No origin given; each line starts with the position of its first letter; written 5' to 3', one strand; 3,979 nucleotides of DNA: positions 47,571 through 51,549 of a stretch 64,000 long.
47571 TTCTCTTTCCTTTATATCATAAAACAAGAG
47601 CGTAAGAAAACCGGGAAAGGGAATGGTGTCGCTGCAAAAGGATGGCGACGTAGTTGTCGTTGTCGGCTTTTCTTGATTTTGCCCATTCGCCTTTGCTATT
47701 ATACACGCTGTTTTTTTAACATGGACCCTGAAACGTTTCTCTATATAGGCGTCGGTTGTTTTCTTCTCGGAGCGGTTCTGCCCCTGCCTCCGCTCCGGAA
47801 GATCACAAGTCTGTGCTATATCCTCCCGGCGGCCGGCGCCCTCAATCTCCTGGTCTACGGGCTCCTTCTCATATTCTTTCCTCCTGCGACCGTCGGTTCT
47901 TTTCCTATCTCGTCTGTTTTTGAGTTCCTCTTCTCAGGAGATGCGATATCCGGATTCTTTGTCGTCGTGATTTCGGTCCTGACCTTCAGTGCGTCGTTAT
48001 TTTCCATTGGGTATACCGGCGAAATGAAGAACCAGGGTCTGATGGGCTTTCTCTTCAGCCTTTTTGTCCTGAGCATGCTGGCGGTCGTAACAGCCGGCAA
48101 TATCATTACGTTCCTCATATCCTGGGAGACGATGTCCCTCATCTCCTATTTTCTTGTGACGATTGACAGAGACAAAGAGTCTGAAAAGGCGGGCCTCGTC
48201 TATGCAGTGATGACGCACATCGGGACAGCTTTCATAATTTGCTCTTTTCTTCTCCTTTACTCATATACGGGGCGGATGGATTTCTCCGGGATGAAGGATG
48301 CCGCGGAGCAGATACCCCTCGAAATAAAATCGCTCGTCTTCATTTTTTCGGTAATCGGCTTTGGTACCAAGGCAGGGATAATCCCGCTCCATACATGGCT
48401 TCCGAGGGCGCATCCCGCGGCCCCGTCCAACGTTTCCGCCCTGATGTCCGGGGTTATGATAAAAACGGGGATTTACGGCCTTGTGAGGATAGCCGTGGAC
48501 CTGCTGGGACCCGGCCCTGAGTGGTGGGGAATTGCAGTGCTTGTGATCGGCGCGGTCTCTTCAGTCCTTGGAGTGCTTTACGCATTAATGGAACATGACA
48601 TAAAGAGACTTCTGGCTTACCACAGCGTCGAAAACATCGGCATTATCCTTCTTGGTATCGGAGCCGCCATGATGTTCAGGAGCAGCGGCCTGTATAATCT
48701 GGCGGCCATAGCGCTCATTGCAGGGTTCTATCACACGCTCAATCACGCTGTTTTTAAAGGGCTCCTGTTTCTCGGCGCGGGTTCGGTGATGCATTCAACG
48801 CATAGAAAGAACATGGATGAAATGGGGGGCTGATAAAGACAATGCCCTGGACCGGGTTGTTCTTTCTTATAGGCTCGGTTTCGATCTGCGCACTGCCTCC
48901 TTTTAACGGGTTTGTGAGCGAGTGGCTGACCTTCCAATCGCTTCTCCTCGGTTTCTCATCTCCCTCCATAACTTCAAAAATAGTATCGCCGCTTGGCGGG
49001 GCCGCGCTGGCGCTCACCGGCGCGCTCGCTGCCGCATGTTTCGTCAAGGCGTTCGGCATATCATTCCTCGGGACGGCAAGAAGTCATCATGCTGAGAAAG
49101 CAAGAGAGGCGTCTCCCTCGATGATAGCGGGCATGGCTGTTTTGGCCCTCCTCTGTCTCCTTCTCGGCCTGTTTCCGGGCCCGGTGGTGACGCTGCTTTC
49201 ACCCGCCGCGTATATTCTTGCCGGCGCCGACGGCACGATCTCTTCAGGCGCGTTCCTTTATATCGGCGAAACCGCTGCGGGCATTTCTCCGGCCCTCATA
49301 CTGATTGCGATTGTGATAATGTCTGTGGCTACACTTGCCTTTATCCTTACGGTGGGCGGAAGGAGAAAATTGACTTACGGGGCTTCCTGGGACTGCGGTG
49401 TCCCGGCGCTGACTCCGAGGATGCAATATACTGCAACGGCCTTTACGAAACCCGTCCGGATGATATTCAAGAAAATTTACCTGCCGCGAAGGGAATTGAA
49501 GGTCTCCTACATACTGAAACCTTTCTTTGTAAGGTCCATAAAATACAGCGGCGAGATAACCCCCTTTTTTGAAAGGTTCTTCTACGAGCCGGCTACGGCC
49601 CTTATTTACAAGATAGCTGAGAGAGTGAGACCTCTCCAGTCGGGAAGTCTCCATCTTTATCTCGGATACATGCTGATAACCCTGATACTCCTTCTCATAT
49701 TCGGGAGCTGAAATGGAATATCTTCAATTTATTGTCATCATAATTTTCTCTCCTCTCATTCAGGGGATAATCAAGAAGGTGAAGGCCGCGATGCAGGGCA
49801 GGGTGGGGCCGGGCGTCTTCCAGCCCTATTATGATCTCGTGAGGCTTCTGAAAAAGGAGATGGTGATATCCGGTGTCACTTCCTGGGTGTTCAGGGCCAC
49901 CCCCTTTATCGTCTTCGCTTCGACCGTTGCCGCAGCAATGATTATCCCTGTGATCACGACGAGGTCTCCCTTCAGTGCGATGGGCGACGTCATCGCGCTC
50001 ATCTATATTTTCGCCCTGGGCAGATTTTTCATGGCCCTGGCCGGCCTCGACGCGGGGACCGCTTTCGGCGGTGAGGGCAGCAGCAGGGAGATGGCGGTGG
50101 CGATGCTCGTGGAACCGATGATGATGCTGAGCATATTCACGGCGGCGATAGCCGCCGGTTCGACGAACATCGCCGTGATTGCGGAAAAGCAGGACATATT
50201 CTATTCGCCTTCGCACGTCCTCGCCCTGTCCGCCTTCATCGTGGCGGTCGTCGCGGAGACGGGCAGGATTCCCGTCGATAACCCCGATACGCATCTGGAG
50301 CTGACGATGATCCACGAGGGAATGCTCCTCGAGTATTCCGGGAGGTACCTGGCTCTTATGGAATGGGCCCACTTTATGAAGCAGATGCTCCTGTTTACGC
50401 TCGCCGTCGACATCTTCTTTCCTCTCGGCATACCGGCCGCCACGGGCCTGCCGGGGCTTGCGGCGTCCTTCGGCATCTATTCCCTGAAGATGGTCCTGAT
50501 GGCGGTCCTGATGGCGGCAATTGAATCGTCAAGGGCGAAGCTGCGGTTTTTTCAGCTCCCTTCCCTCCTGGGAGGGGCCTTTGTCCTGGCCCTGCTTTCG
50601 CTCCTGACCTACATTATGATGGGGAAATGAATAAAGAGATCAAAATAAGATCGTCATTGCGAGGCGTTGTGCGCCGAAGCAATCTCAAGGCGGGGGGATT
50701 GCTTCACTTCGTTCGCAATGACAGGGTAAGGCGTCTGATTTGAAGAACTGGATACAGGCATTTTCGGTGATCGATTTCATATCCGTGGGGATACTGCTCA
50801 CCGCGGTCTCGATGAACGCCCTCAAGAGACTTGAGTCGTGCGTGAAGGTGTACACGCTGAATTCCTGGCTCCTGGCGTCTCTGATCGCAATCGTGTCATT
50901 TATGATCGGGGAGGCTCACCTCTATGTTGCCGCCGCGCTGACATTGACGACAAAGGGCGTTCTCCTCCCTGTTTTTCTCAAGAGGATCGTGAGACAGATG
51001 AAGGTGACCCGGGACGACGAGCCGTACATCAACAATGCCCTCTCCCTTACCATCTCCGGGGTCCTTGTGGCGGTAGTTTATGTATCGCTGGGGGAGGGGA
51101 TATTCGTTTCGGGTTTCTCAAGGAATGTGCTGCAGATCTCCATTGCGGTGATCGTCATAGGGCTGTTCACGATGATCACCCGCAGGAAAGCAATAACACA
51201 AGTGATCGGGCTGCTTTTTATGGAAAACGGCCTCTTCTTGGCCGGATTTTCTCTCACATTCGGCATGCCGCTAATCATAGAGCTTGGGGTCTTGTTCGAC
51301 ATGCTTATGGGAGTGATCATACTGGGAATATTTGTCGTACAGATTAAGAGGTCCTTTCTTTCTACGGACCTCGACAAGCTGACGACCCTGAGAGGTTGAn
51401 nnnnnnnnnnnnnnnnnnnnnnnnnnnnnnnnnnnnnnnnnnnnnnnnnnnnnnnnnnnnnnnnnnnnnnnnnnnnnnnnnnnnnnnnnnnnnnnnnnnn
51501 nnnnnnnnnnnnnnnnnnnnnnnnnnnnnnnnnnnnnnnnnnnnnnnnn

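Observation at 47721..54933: Six-gene operon resembling group-4 hydrogenases, with no electron-input, ferredoxin or maturation genes (Ehr-type complex of unknown substrate)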

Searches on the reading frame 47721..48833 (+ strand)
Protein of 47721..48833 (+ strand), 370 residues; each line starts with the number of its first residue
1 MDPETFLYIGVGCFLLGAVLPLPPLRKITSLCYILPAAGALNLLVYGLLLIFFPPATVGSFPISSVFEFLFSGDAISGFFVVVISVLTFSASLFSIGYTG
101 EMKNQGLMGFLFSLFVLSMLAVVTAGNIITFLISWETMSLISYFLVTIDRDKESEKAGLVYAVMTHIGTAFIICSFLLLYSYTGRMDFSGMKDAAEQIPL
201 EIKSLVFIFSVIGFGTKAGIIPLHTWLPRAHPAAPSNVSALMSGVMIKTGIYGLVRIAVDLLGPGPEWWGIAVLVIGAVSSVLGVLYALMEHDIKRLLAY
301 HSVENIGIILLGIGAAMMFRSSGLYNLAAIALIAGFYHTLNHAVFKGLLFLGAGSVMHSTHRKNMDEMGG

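Call 5: search_protein_families(library=pfam, proteins=[window:47721-48833:+], max_evalue=0.01)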
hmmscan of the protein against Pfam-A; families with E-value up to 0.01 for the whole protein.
window:47721-48833:+ (370 aa): 1 family
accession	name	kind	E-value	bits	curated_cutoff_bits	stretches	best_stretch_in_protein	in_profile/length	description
PF00361.26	Proton_antipo_M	-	1.7e-46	159.2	21.5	1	125-370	1-237/294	NADH:quinone oxidoreductase/Mrp antiporter, TM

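Call 6: search_protein_families(library=ncbifam, proteins=[window:47721-48833:+], max_evalue=0.001)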
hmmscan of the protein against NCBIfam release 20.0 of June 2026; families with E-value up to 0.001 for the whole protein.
window:47721-48833:+ (370 aa): 74 families (the best 25 are shown)
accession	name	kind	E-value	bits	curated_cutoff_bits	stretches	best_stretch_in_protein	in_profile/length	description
NF005086.0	PRK06521.1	equivalog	7.4e-129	431.2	667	1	7-370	8-376/669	hydrogenase 4 subunit B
NF006418.0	PRK08667.1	equivalog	2.7e-105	353.3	794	1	5-370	4-370/644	hydrogenase membrane subunit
NF005958.0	PRK08042.1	equivalog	1.7e-60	205.5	727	1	74-370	74-360/608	formate hydrogenlyase subunit 3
NF006240.0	PRK08376.1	subfamily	4.1e-54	184.3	662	1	55-370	74-388/521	putative monovalent cation/H+ antiporter subunit D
NF006419.0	PRK08668.1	equivalog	9.8e-54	183.1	617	1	43-370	36-362/613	NADH dehydrogenase subunit M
NF009310.0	PRK12668.1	equivalog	1.3e-47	162.9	564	1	48-370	41-330/584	Na(+)/H(+) antiporter subunit D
NF005044.0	PRK06458.1-4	equivalog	1.5e-47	162.6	610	1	72-367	71-372/531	hydrogenase 4 subunit F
NF005046.0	PRK06459.1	equivalog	4e-46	157.8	460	1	64-362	32-319/587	hydrogenase 4 subunit B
TIGR01972.1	NDH_I_M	subfamily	1.4e-44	152.6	263.8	1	69-370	72-362/486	NADH-quinone oxidoreductase subunit M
NF009287.0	PRK12647.1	equivalog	2.3e-42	145.5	937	1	68-370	69-360/773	putative monovalent cation/H+ antiporter subunit A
NF005097.0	PRK06525.1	equivalog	2.9e-42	145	430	1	58-370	59-365/480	hydrogenase 4 subunit D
NF005141.0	PRK06590.1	equivalog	2.2e-40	139.2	556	1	68-370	74-365/615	NADH-quinone oxidoreductase subunit L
NF005561.0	PRK07234.1-1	equivalog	3.7e-40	138.2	718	1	67-370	72-370/569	putative monovalent cation/H+ antiporter subunit D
TIGR01974.1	NDH_I_L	subfamily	3.9e-40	138.4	407.5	1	68-370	75-369/630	NADH-quinone oxidoreductase subunit L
NF009286.0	PRK12646.1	equivalog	5.8e-39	134.2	1063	1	71-370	74-377/800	DUF4040 family protein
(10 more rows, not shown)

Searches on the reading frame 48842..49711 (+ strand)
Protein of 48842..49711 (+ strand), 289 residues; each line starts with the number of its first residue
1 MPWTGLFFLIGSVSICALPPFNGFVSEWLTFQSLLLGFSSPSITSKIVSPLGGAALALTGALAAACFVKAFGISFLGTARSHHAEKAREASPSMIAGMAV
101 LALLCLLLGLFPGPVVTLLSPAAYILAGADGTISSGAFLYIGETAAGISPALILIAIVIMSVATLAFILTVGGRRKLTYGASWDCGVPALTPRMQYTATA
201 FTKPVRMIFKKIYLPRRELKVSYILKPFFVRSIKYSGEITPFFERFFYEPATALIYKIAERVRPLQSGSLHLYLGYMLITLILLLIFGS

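Call 5: search_protein_families(library=pfam, proteins=[window:48842-49711:+], max_evalue=0.01)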
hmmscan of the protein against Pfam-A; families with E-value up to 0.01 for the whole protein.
window:48842-49711:+ (289 aa): 0 families

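Call 6: search_protein_families(library=ncbifam, proteins=[window:48842-49711:+], max_evalue=0.001)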
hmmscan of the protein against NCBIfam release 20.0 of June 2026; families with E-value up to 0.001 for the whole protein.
window:48842-49711:+ (289 aa): 31 families (the best 25 are shown)
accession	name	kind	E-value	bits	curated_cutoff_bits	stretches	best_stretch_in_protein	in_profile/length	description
NF005086.0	PRK06521.1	equivalog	1.8e-77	261.3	667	1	1-287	381-666/669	hydrogenase 4 subunit B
NF006418.0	PRK08667.1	equivalog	4.8e-55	187.3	794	2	1-118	375-492/644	hydrogenase membrane subunit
NF005958.0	PRK08042.1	equivalog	1.6e-23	83.3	727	1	1-220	365-571/608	formate hydrogenlyase subunit 3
NF006240.0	PRK08376.1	subfamily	9.4e-21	74.3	662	1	1-129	393-510/521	putative monovalent cation/H+ antiporter subunit D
NF005046.0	PRK06459.1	equivalog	3e-17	62.5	460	1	6-287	331-583/587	hydrogenase 4 subunit B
NF006419.0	PRK08668.1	equivalog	4.5e-14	52.1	617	1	1-211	367-563/613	NADH dehydrogenase subunit M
NF009310.0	PRK12668.1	equivalog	8.9e-13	47.9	564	1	1-120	335-442/584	Na(+)/H(+) antiporter subunit D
NF009285.0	PRK12645.1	equivalog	5.8e-10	38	1028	1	1-167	381-546/804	Na+/H+ antiporter subunit A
TIGR00940.1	2a6301s01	subfamily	1.2e-09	37.1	920.45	1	1-168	377-540/793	monovalent cation:proton antiporter subunit A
NF009287.0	PRK12647.1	equivalog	1.9e-09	36.7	937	1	1-135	365-491/773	putative monovalent cation/H+ antiporter subunit A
NF005141.0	PRK06590.1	equivalog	2.8e-09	36.4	556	1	1-286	370-607/615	NADH-quinone oxidoreductase subunit L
NF009288.0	PRK12648.1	equivalog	5.4e-09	34.7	1104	1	1-123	365-483/954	monovalent cation/H+ antiporter subunit A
TIGR01974.1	NDH_I_L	subfamily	1.3e-08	34.2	407.5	1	1-287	374-628/630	NADH-quinone oxidoreductase subunit L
TIGR01972.1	NDH_I_M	subfamily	2.2e-08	33.2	263.8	1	1-122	367-478/486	NADH-quinone oxidoreductase subunit M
NF004920.0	PRK06277.1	equivalog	3.5e-08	32.7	578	1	1-122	360-471/478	energy conserving hydrogenase EhbF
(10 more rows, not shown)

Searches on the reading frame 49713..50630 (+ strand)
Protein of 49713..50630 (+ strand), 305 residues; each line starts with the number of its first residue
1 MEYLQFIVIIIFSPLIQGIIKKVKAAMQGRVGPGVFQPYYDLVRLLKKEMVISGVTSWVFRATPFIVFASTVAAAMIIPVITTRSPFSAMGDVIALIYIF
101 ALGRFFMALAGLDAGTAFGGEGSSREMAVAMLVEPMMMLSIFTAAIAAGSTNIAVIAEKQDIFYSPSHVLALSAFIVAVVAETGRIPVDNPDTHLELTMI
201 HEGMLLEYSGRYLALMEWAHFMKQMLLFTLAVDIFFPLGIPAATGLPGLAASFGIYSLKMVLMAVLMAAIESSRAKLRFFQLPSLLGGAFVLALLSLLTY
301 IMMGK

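Call 5: search_protein_families(library=pfam, proteins=[window:49713-50630:+], max_evalue=0.01)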
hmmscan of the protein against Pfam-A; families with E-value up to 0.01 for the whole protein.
window:49713-50630:+ (305 aa): 1 family
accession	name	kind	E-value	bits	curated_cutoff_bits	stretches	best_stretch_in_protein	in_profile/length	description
PF00146.26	NADHdh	-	7.8e-49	167.1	27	1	5-297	5-294/298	NADH dehydrogenase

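Call 6: search_protein_families(library=ncbifam, proteins=[window:49713-50630:+], max_evalue=0.001)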
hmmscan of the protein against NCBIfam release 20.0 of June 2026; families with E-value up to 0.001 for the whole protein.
window:49713-50630:+ (305 aa): 6 families
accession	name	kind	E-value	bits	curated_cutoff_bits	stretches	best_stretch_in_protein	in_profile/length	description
NF004741.0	PRK06076.1-2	equivalog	1.3e-22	80.4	305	1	6-298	30-327/337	NADH-quinone oxidoreductase subunit NuoH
NF004740.0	PRK06076.1-1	equivalog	3.3e-16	59.7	399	1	6-285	22-300/325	NADH-quinone oxidoreductase subunit NuoH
NF004745.0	PRK06076.1-6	equivalog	9.8e-14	51.3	450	1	7-300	24-326/341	NADH-quinone oxidoreductase subunit NuoH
NF004743.0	PRK06076.1-4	equivalog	2.1e-12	46.7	494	1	6-236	23-268/433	NADH-quinone oxidoreductase subunit NuoH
NF004742.0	PRK06076.1-3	equivalog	6.1e-12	45.4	531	1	29-281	60-324/356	NADH-quinone oxidoreductase subunit NuoH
NF040610.1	F420_dehyd_FpoH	exception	7.8e-12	45.2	475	1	18-283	32-314/339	F420H2 dehydrogenase subunit FpoH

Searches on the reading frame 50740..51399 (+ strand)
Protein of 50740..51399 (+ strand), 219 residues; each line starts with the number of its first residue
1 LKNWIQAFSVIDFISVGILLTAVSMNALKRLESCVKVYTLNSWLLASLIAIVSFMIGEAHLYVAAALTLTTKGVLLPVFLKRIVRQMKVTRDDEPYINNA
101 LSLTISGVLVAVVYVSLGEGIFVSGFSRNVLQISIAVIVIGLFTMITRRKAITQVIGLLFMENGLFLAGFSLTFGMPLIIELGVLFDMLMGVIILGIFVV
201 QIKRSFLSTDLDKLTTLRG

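Call 5: search_protein_families(library=pfam, proteins=[window:50740-51399:+], max_evalue=0.01)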
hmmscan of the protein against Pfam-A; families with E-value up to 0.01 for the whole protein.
window:50740-51399:+ (219 aa): 1 family
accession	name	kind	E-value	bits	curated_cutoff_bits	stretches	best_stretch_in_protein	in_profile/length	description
PF00420.29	Oxidored_q2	-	0.00011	22.3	26.1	1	131-218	3-94/95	NADH-ubiquinone/plastoquinone oxidoreductase chain 4L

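Call 6: search_protein_families(library=ncbifam, proteins=[window:50740-51399:+], max_evalue=0.001)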
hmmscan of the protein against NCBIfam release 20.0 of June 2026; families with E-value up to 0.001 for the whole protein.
window:50740-51399:+ (219 aa): 1 family
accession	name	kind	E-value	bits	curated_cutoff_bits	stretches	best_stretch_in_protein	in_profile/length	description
NF008556.0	PRK11492.1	equivalog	6.9e-27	94.7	136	1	8-219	4-216/216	hydrogenase 4 membrane subunit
